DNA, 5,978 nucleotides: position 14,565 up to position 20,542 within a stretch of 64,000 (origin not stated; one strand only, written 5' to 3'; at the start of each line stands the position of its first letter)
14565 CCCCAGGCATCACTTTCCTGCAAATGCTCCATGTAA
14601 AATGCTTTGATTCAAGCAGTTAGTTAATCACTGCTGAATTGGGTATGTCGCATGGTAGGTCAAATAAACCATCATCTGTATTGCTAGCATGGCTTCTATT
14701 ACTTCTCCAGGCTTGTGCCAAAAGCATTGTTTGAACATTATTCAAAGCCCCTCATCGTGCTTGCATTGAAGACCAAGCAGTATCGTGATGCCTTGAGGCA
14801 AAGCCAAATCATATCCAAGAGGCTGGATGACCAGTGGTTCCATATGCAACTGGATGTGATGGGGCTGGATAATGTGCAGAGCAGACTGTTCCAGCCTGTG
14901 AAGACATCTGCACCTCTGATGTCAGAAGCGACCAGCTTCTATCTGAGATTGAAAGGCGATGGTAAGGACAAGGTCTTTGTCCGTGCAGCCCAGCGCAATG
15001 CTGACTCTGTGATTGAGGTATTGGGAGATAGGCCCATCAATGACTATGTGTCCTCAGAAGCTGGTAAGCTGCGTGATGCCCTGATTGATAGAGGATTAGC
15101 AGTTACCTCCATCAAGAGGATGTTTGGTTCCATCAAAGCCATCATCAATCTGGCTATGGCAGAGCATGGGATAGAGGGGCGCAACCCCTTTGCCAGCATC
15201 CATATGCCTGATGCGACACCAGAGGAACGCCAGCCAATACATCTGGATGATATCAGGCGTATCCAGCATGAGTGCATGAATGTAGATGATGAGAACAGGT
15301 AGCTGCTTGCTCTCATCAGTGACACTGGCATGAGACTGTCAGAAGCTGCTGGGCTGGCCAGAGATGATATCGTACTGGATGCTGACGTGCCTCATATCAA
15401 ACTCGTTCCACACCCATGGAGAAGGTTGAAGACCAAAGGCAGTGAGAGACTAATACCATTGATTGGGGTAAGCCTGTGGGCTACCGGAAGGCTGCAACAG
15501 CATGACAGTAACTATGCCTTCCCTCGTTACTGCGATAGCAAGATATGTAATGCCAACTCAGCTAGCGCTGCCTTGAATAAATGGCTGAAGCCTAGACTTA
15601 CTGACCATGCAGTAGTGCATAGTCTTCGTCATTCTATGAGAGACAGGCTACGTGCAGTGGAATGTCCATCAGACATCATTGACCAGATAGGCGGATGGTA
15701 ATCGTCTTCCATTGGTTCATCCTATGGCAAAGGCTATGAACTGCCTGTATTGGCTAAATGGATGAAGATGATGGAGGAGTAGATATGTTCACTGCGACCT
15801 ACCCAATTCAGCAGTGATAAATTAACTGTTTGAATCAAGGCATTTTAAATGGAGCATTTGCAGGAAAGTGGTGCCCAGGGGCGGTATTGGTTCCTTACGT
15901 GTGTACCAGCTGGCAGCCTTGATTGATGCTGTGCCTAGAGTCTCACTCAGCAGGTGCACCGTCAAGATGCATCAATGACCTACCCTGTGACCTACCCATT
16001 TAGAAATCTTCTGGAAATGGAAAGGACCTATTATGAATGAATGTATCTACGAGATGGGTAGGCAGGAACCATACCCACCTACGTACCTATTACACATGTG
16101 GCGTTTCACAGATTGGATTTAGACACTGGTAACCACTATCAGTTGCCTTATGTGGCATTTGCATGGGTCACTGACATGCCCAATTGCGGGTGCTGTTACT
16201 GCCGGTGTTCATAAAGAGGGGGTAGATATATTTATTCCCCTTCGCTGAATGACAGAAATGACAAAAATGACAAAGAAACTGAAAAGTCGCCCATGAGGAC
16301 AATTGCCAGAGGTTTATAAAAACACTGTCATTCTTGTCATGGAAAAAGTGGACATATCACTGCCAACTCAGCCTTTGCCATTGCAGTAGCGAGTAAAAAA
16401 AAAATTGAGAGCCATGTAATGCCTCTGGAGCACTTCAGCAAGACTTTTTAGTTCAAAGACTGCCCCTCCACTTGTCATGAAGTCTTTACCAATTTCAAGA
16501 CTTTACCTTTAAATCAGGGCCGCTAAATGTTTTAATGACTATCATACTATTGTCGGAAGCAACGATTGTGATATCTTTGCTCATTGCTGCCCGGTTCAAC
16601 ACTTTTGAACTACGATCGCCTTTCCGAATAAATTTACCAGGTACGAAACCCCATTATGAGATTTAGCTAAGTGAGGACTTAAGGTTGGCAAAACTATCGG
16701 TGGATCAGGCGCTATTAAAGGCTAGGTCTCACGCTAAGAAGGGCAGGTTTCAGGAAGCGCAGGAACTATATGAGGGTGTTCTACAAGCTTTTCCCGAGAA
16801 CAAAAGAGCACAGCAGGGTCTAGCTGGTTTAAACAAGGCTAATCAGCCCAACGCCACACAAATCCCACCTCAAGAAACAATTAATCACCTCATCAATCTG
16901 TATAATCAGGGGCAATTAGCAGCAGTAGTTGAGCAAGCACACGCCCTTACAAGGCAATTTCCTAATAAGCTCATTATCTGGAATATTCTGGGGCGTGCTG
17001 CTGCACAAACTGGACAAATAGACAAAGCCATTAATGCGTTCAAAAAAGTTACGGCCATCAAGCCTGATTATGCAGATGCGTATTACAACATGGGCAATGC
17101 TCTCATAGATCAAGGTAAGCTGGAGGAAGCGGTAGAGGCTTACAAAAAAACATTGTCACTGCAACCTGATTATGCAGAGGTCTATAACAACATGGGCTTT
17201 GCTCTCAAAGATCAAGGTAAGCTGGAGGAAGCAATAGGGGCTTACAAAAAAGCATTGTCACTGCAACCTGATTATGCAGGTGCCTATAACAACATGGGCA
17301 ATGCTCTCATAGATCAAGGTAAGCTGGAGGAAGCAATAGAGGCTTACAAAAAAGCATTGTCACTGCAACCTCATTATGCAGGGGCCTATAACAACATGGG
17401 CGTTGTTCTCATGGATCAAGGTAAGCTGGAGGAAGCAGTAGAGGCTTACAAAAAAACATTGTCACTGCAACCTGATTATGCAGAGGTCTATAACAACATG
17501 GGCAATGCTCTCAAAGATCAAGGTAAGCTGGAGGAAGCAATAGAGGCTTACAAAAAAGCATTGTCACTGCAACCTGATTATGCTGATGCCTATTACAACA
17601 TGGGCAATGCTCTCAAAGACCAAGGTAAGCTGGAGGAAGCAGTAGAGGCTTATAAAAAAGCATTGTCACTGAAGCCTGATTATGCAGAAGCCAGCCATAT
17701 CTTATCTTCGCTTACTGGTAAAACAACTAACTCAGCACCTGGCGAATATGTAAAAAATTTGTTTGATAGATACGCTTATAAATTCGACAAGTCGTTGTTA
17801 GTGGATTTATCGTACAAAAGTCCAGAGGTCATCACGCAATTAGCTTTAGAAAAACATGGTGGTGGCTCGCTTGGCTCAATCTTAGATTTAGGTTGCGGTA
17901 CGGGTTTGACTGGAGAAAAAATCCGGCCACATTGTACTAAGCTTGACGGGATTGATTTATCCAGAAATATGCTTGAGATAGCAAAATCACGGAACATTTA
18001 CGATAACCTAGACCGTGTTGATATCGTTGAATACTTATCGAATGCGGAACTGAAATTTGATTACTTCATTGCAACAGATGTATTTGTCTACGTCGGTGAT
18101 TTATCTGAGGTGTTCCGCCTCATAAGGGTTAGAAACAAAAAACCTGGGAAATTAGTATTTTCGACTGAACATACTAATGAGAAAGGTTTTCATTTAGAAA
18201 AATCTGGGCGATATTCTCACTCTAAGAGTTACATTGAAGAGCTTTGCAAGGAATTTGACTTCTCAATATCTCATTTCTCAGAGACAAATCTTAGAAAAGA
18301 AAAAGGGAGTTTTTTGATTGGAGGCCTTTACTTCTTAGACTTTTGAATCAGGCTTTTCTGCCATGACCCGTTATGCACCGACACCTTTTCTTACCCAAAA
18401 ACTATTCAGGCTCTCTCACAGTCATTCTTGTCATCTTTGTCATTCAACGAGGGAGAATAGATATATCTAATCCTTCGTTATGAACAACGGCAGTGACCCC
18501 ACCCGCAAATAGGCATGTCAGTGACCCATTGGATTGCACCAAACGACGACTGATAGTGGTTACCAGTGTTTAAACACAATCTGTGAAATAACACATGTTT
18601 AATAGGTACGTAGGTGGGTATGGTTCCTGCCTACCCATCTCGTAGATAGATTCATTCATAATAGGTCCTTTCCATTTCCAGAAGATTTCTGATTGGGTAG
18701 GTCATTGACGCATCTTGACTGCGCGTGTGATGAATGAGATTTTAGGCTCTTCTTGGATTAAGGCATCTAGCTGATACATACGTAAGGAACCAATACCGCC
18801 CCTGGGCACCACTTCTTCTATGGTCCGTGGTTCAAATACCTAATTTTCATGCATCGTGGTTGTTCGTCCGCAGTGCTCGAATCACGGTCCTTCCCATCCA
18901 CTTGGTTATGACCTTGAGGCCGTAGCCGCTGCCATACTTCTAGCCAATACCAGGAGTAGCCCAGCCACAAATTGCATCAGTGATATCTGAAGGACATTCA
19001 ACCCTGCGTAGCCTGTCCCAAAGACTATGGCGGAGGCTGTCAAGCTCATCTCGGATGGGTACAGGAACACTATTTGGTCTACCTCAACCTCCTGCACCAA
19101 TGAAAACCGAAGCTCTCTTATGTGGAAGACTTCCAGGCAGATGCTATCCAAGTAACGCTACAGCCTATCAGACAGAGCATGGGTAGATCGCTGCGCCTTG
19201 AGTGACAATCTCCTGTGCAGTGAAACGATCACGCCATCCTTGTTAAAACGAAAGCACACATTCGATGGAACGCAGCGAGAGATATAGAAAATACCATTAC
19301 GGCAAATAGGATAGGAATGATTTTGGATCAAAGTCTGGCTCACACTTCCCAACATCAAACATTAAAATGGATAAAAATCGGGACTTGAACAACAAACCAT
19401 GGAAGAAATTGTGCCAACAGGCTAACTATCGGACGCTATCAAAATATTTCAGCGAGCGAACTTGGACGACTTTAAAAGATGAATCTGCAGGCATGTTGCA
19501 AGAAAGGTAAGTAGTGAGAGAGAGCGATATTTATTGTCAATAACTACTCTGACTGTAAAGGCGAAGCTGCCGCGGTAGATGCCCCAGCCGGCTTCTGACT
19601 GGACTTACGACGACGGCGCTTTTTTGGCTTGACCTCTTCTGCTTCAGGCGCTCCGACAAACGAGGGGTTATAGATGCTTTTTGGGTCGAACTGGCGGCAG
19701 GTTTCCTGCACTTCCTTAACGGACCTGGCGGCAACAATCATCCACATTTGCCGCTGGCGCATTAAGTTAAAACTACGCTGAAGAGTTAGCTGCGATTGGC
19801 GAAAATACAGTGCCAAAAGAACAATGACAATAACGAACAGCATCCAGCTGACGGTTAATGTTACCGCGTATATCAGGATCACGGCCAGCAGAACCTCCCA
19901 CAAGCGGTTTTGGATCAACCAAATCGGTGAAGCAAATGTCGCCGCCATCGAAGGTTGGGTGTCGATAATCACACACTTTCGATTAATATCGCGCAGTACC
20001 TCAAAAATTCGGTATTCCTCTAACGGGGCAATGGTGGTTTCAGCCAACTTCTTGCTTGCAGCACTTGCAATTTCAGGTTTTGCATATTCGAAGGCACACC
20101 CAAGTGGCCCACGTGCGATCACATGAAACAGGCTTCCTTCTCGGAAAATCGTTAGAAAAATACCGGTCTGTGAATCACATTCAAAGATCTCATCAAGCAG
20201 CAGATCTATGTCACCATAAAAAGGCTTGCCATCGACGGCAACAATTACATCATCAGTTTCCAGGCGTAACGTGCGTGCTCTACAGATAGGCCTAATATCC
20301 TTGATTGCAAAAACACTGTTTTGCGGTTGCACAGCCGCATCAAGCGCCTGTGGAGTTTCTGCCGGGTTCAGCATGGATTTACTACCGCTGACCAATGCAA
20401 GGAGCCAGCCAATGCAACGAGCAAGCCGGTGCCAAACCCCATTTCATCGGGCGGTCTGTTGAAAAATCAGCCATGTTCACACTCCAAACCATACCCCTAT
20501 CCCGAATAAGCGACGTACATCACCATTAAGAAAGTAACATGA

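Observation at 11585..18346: Two TPR-methyltransferases inside the flagellar locus share a targeting-type N-terminus but carry different catalytic domains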

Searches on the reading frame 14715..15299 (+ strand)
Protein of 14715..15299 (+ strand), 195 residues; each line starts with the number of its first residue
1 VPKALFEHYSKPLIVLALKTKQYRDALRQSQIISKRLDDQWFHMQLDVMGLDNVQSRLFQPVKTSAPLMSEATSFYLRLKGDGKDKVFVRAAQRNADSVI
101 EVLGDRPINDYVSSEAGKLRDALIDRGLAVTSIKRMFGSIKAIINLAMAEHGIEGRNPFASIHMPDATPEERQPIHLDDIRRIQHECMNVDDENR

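Call 6: search_protein_families(library=pfam, proteins=[window:14715-15299:+], max_evalue=0.01)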
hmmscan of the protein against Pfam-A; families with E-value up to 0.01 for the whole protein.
window:14715-15299:+ (195 aa): 1 family
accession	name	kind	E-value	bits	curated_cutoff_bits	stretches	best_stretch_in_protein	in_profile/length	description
PF20172.3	DUF6538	-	2.5e-07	30.7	27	1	2-44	16-58/60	Domain of unknown function (DUF6538)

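Call 7: search_protein_families(library=ncbifam, proteins=[window:14715-15299:+], max_evalue=0.01)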
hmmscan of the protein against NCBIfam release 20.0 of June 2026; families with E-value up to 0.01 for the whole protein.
window:14715-15299:+ (195 aa): 0 families

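Call 95: search_protein_families(library=padloc, proteins=[window:14715-15299:+], max_evalue=0.001)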
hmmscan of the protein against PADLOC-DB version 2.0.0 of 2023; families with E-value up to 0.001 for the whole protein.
window:14715-15299:+ (195 aa): 0 families

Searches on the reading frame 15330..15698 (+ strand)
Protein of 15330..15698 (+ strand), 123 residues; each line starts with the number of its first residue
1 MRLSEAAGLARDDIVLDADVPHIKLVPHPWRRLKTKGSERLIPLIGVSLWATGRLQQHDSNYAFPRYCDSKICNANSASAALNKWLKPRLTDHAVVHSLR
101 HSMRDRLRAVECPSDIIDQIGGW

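Call 6: search_protein_families(library=pfam, proteins=[window:15330-15698:+], max_evalue=0.01)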
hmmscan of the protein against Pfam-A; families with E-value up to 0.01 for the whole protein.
window:15330-15698:+ (123 aa): 1 family
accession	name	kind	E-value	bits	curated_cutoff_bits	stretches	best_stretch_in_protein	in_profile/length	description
PF00589.27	Phage_integrase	-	4.5e-07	30.3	27.1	1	1-123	36-156/172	Phage integrase family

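Call 7: search_protein_families(library=ncbifam, proteins=[window:15330-15698:+], max_evalue=0.01)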
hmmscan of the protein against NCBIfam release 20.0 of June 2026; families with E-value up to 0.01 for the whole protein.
window:15330-15698:+ (123 aa): 0 families

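Call 95: search_protein_families(library=padloc, proteins=[window:15330-15698:+], max_evalue=0.001)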
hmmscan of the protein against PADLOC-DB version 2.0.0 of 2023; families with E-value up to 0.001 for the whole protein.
window:15330-15698:+ (123 aa): 0 families

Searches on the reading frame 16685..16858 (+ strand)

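Call 84: search_protein_families(library=pfam, proteins=[window:16685-16858:+], max_evalue=1)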
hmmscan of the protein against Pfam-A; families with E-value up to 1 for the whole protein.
window:16685-16858:+ (58 aa): 14 families
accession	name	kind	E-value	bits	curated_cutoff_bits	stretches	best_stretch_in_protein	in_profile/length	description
PF14559.12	TPR_19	-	3e-06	27.9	25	1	18-49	3-34/68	Tetratricopeptide repeat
PF13432.12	TPR_16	-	5.1e-06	27.3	32.7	1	10-48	1-39/65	Tetratricopeptide repeat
PF13428.12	TPR_14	-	1.7e-05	25.5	23.5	1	10-47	5-42/44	Tetratricopeptide repeat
PF07719.23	TPR_2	-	0.00019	21.8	27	1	12-39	7-34/34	Tetratricopeptide repeat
PF14863.12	Alkyl_sulf_dimr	-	0.0014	19.5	26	1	6-48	69-111/139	Alkyl sulfatase dimerisation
PF13424.12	TPR_12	-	0.0053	17.4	30.1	1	10-36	6-33/77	Tetratricopeptide repeat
PF13174.12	TPR_6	-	0.006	17.6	26.3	1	10-38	4-32/33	Tetratricopeptide repeat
PF24575.1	TPR_Slam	-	0.0064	17.3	35.2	1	12-56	53-97/104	Surface lipoprotein assembly modifier, N-terminal TPR repeats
PF13176.12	TPR_7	-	0.0075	16.7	27.9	1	12-34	5-27/36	Tetratricopeptide repeat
PF19955.5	EAD1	-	0.011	16.6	24.2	1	23-56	6-41/90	Effector-associated domain 1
PF13181.12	TPR_8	-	0.018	15.6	25.7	1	11-39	6-34/34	Tetratricopeptide repeat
PF14853.12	Fis1_TPR_C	-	0.098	13.3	25.3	1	15-44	10-39/53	Fis1 C-terminal tetratricopeptide repeat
PF13374.12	TPR_10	-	0.15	12.5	27.5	1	13-34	9-30/42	Tetratricopeptide repeat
PF12583.14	TPPII_C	-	0.18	12.8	27.7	1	23-41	32-50/69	Tripeptidyl peptidase II, C-terminal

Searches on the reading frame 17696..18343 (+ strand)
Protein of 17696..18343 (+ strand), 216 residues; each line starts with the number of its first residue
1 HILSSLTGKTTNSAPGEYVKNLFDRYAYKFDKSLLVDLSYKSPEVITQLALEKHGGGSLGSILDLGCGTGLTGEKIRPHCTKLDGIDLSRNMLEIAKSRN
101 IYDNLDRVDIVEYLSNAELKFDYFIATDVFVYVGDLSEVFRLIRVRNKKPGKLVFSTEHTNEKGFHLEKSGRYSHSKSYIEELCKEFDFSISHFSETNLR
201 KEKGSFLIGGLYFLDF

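Call 17: find_homologous_proteins(query=window:17696-18343:+, max_evalue=0.001)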
Query window:17696-18343:+ (216 aa): 435 proteins with E <= 0.001 among 841 candidates; the best 120 are listed.
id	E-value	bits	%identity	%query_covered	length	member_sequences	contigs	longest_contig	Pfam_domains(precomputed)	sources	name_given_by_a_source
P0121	6.6e-123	426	88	100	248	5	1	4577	PF13847.13,PF13489.13,PF13414.13,PF13649.13,PF00515.35,PF13181.13,PF08241.19,PF08242.19,PF07719.24,PF05401.17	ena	-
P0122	1.6e-121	422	88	100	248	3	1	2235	PF13847.13,PF13489.13,PF13414.13,PF13649.13,PF00515.35,PF13428.13,PF13181.13,PF08241.19,PF08242.19,PF07719.24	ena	-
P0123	2.4e-119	415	85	100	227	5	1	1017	PF13847.13,PF13489.13,PF13649.13,PF08241.19,PF08242.19,PF05401.17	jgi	-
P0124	5.5e-119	413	86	100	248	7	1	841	PF13847.13,PF13489.13,PF13414.13,PF13649.13,PF00515.35,PF08241.19,PF08242.19,PF07719.24,PF05401.17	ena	-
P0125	6.8e-117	407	85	100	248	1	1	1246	PF13847.13,PF13489.13,PF13414.13,PF13649.13,PF00515.35,PF13181.13,PF08241.19,PF08242.19,PF07719.24,PF05401.17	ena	-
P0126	7.9e-117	406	83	100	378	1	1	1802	PF13489.13,PF13431.13,PF23914.2,PF13414.13,PF13176.13,PF13428.13,PF08241.19,PF13374.13,PF13847.13,PF14559.13,PF24575.2,PF13649.13,PF00515.35,PF13424.13,PF13432.13,PF13181.13,PF01209.25,PF08242.19,PF07719.24,PF13174.13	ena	-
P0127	1.3e-116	406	86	100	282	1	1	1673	PF13489.13,PF13431.13,PF13414.13,PF13176.13,PF13428.13,PF08241.19,PF13374.13,PF13847.13,PF14559.13,PF13649.13,PF00515.35,PF13424.13,PF21033.5,PF13432.13,PF13181.13,PF08242.19,PF07719.24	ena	-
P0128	5.2e-114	397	85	94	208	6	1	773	PF13847.13,PF13489.13,PF13649.13,PF08241.19,PF08242.19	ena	-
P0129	6.5e-111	387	81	100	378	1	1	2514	PF13489.13,PF13431.13,PF23914.2,PF13414.13,PF13176.13,PF13428.13,PF08241.19,PF13374.13,PF05401.17,PF13847.13,PF14559.13,PF24575.2,PF13371.13,PF13649.13,PF00515.35,PF12895.14,PF13424.13,PF21033.5,PF13432.13,PF13181.13,PF08242.19,PF07719.24,PF13174.13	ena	-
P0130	6.2e-109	381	87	92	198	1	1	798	PF13847.13,PF13489.13,PF13649.13,PF08241.19,PF08242.19,PF05401.17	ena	-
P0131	1.8e-108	379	79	100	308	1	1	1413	PF13489.13,PF13431.13,PF13414.13,PF13176.13,PF13428.13,PF08241.19,PF13847.13,PF14559.13,PF13649.13,PF00515.35,PF13424.13,PF21033.5,PF13432.13,PF13181.13,PF08242.19,PF07719.24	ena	-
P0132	1.9e-107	376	84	95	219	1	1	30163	PF13847.13,PF13489.13,PF13649.13,PF08241.19,PF08242.19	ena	-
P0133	1.9e-106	372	77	100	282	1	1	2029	PF13489.13,PF13431.13,PF13414.13,PF13176.13,PF13428.13,PF08241.19,PF13847.13,PF14559.13,PF13371.13,PF13649.13,PF00515.35,PF13424.13,PF13432.13,PF13181.13,PF08242.19,PF07719.24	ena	-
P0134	3.6e-102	358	89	84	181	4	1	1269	PF13847.13,PF13489.13,PF13649.13,PF08241.19,PF08242.19,PF05401.17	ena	-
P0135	1.6e-99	350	73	100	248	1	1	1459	PF13847.13,PF13489.13,PF13414.13,PF13649.13,PF00515.35,PF08241.19,PF08242.19,PF07719.24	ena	-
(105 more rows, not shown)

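Call 30: search_solved_structures(query=window:17696-18343:+, max_evalue=0.01, show_alignments=1)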
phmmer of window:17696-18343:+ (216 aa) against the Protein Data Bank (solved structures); distinct sequences matched with E-value up to 0.01: 43.
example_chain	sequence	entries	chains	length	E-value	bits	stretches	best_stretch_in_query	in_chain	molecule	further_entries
7qcb_A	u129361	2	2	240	7.7e-08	35.5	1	22-164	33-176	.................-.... 27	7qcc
8rdl_A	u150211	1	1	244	1.8e-07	34.2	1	59-175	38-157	ToxA protein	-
5jdy_A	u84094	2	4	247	2.9e-07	33.6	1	55-169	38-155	Methyl transferase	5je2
5jdz_A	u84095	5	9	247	2.9e-07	33.6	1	55-169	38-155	Methyl transferase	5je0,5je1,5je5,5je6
5je3_A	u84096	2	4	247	3.1e-07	33.5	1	55-169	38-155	Methyl transferase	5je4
3ofj_A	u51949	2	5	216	1e-06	31.8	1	46-155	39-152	Nodulation protein S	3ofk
1y8c_A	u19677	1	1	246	1.1e-05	28.4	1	21-156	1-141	S-adenosylmethionine-dependent methyltransferase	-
4kdc_A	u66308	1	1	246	3e-05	27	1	53-166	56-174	3-demethylubiquinone-9 3-methyltransferase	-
4ine_A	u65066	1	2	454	4.5e-05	26.4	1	59-187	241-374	Protein PMT-2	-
3bkw_A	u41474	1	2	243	5.9e-05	26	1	61-160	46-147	S-adenosylmethionine dependent methyltransferase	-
3d2l_A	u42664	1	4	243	9.7e-05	25.3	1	23-105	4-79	SAM-dependent methyltransferase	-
4kdr_A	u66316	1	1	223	0.00011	25.2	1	53-161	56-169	3-demethylubiquinone-9 3-methyltransferase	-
5dpm_A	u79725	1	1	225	0.00011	25.2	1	53-161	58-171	Ubiquinone biosynthesis O-methyltransferase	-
1ve3_A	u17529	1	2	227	0.00014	24.8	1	58-155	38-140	hypothetical protein PH0226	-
3hnr_A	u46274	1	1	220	0.0003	23.8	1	19-156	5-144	probable methyltransferase BT9727_4108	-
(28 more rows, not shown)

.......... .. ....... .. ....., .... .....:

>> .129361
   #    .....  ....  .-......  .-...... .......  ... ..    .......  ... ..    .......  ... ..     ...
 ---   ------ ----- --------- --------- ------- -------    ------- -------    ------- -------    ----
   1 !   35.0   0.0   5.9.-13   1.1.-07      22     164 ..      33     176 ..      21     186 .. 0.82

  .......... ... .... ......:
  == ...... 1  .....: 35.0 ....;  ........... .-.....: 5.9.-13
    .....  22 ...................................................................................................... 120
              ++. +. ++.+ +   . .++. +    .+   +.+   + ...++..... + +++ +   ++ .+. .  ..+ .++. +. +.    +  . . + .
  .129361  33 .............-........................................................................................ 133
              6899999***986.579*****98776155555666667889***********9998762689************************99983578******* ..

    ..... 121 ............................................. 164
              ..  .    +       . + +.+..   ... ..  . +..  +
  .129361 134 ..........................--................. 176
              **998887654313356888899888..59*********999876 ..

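Call 101: search_protein_families(library=ncbifam, proteins=[window:17696-18343:+], max_evalue=0.01)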
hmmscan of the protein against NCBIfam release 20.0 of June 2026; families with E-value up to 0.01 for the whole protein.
window:17696-18343:+ (216 aa): 20 families
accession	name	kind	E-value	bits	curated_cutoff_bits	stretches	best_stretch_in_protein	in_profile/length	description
TIGR01983.1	UbiG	equivalog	2.4e-11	43.4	102.95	1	61-164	52-160/228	bifunctional 2-polyprenyl-6-hydroxyphenol methylase/3-demethylubiquinol 3-O-methyltransferase UbiG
NF007610.0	PRK10258.1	equivalog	3.6e-09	36.3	342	1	52-157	36-140/251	malonyl-ACP O-methyltransferase BioC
TIGR02021.1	BchM-ChlM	equivalog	4.1e-09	36.2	158.9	1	61-135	57-133/218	magnesium protoporphyrin IX methyltransferase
TIGR02072.1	BioC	equivalog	6.7e-09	35.9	184.95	1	61-157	37-134/244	malonyl-ACP O-methyltransferase BioC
NF045882.1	PLipidMtase_Leg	equivalog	6.3e-08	32.7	390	1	19-180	6-168/207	phospholipid N-methyltransferase PmtA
NF001244.0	PRK00216.1-5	equivalog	2e-07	30.6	216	1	14-101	5-94/236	bifunctional demethylmenaquinone methyltransferase/2-methoxy-6-polyprenyl-1,4-benzoquinol methylase UbiE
NF043040.1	corrin_prot_MT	hypoth_equivalog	4.6e-07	29.5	180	1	61-112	44-96/216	corrinoid protein-associated methyltransferase CpaM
NF041650.1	nod_mtase_NodS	equivalog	6.3e-07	29.3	300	1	57-144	37-125/190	nodulation methyltransferase NodS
NF045667.1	MTase_DVU1556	equivalog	7.1e-07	28.9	155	1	51-195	15-166/213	DVU_1556 family methyltransferase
TIGR01934.1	MenG_MenH_UbiE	subfamily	8.9e-06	25.2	158.35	1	19-111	1-93/223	ubiquinone/menaquinone biosynthesis methyltransferase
NF002463.0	PRK01683.1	equivalog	3.5e-05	23.5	297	1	60-142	33-115/258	trans-aconitate 2-methyltransferase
NF040703.1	cyclopro_CfaB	exception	9.1e-05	21.4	650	1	61-156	162-263/393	C17 cyclopropane fatty acid synthase CfaB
NF001243.0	PRK00216.1-4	equivalog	0.00031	20.1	235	1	17-154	7-149/237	demethylmenaquinone methyltransferase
TIGR02752.1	MenG_heptapren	equivalog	0.00067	19.2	419.85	1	58-155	45-148/231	demethylmenaquinone methyltransferase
NF041536.1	ArsM_DUF2284_UU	exception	0.00073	18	575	1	61-155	79-180/459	arsenite methyltransferase/DUF2284 domain selenoprotein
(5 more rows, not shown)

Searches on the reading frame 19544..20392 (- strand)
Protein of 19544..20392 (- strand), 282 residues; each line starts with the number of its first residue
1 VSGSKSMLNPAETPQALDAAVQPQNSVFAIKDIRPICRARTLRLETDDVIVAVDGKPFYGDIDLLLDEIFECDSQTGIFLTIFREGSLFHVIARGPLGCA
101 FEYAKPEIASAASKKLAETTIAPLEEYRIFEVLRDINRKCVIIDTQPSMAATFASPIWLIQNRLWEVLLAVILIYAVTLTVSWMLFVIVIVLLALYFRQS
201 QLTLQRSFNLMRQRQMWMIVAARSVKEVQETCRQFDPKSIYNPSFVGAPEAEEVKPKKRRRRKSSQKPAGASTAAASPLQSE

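Call 6: search_protein_families(library=pfam, proteins=[window:19544-20392:-], max_evalue=0.01)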
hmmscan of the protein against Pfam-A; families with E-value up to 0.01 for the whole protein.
window:19544-20392:- (282 aa): 0 families

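Call 95: search_protein_families(library=padloc, proteins=[window:19544-20392:-], max_evalue=0.001)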
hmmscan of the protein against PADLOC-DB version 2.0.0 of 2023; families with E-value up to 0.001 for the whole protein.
window:19544-20392:- (282 aa): 0 families
